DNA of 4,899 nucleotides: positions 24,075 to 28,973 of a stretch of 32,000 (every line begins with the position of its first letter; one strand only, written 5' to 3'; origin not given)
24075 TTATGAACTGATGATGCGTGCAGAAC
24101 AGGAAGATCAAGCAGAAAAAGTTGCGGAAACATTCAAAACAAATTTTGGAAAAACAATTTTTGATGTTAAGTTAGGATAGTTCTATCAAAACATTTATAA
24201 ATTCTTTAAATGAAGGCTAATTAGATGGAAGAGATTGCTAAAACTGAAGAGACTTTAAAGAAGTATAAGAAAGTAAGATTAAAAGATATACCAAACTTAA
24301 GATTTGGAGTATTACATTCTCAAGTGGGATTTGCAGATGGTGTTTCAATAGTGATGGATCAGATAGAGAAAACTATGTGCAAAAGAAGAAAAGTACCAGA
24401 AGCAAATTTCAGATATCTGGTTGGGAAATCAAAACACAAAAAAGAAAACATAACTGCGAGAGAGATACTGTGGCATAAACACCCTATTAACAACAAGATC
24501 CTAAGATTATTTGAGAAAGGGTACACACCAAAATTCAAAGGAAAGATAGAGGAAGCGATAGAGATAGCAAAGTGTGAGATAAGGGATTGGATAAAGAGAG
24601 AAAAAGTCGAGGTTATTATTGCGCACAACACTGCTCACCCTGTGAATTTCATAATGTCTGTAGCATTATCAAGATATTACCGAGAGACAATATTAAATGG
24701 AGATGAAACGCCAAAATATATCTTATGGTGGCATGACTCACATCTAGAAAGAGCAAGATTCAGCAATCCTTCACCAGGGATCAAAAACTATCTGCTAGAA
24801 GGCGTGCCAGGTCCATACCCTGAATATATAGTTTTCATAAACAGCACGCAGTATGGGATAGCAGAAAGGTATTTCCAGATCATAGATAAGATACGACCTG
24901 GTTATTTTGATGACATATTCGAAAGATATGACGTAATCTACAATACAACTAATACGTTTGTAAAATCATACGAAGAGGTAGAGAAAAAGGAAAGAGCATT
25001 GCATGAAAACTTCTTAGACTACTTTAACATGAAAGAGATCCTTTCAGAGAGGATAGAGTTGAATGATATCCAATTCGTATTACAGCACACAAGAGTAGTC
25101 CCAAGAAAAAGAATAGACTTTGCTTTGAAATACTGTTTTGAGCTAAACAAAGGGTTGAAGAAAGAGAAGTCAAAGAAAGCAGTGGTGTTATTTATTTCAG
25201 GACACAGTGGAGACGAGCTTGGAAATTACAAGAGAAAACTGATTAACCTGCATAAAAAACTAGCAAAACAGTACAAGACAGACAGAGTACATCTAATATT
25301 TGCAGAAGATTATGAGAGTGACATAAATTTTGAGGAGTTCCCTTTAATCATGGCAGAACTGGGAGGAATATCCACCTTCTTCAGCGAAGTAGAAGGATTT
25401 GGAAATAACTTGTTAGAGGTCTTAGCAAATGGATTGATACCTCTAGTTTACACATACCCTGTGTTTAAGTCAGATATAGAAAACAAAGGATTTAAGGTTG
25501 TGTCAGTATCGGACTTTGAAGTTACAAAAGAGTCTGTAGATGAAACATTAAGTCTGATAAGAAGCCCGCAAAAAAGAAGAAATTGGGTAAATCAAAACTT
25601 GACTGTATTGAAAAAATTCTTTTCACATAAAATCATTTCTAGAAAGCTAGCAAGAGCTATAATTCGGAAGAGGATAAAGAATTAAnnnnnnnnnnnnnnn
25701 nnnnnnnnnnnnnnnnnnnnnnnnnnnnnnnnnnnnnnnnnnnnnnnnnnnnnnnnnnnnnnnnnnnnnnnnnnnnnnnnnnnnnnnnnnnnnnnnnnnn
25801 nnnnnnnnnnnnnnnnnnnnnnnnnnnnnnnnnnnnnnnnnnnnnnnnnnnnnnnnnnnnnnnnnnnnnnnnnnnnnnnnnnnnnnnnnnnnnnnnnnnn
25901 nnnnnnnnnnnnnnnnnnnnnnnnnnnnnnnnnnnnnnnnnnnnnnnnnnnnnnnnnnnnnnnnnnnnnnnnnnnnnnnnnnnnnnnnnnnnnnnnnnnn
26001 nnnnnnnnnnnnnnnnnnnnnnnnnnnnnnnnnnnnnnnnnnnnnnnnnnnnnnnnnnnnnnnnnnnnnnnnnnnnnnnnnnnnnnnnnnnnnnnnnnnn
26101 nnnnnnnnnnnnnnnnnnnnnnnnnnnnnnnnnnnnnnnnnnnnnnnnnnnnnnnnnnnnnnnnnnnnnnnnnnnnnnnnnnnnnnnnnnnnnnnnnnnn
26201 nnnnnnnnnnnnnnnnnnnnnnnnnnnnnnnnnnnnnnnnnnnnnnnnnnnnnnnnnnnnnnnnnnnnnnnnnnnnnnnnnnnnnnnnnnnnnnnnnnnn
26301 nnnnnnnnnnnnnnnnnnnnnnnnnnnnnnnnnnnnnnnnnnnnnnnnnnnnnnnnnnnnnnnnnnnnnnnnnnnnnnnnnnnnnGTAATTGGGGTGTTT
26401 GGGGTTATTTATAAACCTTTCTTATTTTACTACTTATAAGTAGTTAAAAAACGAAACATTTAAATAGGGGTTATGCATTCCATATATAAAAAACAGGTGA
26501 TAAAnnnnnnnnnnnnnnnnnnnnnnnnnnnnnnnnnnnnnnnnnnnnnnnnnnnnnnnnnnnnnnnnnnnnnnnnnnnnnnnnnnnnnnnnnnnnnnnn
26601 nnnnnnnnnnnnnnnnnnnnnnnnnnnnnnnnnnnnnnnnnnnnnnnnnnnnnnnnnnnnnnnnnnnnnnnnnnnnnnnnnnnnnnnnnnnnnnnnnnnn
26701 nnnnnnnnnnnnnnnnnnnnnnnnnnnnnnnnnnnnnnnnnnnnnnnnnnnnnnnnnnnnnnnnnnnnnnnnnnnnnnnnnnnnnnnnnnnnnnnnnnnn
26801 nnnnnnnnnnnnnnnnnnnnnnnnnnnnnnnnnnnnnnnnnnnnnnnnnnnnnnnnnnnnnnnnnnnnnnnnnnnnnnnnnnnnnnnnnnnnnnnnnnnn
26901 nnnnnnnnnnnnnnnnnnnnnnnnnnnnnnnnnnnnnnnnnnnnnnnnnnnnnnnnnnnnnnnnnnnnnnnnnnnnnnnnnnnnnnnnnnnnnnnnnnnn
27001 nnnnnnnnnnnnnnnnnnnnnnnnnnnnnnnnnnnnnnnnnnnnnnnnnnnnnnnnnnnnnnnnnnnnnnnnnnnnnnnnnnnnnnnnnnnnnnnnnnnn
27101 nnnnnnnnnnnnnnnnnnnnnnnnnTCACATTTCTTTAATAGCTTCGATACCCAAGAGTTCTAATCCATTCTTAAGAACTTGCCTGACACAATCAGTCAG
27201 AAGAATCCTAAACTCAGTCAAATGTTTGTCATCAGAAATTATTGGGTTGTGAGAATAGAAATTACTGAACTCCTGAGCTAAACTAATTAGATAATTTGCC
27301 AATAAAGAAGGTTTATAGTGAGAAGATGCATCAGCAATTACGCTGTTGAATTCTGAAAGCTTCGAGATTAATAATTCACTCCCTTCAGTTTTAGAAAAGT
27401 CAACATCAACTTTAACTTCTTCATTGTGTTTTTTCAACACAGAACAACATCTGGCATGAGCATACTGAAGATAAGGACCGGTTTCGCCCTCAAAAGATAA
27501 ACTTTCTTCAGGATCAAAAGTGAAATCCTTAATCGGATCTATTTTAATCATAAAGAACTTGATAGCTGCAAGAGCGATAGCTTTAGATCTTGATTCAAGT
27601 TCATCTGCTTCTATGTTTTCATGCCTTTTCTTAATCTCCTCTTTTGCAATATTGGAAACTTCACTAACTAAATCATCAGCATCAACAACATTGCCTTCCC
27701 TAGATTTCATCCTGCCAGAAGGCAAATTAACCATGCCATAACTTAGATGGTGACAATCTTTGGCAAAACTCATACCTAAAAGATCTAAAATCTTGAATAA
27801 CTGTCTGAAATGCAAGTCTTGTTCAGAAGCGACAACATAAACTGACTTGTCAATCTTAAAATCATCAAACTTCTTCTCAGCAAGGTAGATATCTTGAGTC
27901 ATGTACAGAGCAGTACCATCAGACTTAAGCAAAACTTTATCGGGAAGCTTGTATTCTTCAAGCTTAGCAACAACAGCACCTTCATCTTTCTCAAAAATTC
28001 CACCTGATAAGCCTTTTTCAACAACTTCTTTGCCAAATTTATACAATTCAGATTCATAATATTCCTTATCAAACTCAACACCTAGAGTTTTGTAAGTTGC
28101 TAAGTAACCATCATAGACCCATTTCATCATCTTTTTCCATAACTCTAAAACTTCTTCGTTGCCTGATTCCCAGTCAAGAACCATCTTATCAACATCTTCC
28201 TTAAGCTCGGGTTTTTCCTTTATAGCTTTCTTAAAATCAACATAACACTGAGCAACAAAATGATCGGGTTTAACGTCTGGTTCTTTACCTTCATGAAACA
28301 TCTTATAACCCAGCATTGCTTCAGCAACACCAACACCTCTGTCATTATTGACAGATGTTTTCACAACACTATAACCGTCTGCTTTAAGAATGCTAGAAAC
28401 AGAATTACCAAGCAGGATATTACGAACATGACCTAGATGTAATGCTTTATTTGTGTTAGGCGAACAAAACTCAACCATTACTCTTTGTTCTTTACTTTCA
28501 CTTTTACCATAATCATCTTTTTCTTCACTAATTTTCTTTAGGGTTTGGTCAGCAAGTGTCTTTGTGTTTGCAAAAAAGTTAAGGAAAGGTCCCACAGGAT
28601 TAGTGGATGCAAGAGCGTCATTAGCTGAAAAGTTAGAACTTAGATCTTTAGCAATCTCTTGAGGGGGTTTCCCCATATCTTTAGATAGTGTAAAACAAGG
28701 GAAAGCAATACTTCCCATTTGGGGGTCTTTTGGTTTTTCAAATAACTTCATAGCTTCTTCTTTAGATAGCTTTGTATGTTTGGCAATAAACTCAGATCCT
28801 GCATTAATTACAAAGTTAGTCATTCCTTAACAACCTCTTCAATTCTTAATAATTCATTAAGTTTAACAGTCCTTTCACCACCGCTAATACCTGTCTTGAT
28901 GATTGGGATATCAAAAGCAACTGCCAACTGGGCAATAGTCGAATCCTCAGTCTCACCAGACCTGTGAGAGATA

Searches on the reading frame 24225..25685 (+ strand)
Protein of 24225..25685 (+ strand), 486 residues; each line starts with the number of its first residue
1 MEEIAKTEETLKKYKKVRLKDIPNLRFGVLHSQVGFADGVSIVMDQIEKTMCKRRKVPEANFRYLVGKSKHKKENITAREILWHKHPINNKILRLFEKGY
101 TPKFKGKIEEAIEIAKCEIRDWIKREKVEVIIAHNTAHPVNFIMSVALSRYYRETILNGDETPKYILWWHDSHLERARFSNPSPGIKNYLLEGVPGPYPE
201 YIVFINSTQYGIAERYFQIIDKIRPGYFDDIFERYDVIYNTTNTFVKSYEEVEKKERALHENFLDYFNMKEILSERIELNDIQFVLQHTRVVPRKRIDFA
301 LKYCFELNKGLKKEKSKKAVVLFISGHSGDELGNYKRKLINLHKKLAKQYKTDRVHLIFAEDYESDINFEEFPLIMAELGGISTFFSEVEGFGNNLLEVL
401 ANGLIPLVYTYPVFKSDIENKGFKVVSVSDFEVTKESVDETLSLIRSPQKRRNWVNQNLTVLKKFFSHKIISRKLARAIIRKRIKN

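Call 67: search_protein_families(library=pfam, proteins=[window:24225-25685:+], max_evalue=0.001)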
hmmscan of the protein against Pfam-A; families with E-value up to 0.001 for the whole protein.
window:24225-25685:+ (486 aa): 1 family
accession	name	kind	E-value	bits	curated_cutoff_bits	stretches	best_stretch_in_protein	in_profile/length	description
PF00534.26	Glycos_transf_1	-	2.3e-05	24.5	26.4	1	283-457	16-168/172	Glycosyl transferases group 1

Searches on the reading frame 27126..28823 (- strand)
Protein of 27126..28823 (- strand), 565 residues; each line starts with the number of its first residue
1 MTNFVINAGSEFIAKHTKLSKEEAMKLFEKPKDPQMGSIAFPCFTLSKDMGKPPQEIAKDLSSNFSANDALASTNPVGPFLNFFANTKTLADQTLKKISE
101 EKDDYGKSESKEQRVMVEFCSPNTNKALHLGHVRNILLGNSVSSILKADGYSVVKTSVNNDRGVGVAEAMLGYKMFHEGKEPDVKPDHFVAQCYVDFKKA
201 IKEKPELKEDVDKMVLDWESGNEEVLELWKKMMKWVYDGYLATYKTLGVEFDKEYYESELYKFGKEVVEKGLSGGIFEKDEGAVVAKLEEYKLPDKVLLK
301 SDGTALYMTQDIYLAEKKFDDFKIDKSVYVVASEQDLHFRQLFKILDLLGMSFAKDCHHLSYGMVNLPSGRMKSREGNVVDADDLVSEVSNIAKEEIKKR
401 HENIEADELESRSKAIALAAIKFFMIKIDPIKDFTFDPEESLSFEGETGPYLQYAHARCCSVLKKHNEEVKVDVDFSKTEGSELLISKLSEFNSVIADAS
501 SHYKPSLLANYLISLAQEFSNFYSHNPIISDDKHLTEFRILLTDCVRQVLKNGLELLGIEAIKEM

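Call 67: search_protein_families(library=pfam, proteins=[window:27126-28823:-], max_evalue=0.001)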
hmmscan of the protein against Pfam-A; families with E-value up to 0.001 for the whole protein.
window:27126-28823:- (565 aa): 3 families
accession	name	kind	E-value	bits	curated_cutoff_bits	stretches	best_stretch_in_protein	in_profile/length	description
PF00750.26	tRNA-synt_1d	-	1.9e-50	172.3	23.3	1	97-437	4-348/349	tRNA synthetases class I (R), catalytic domain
PF05746.21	DALR_1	-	7.5e-34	116.8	22.3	1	452-565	1-117/117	DALR anticodon binding domain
PF03485.21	Arg_tRNA_synt_N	-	1e-12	48.9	21.5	1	16-84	14-84/85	Arginyl tRNA synthetase N terminal domain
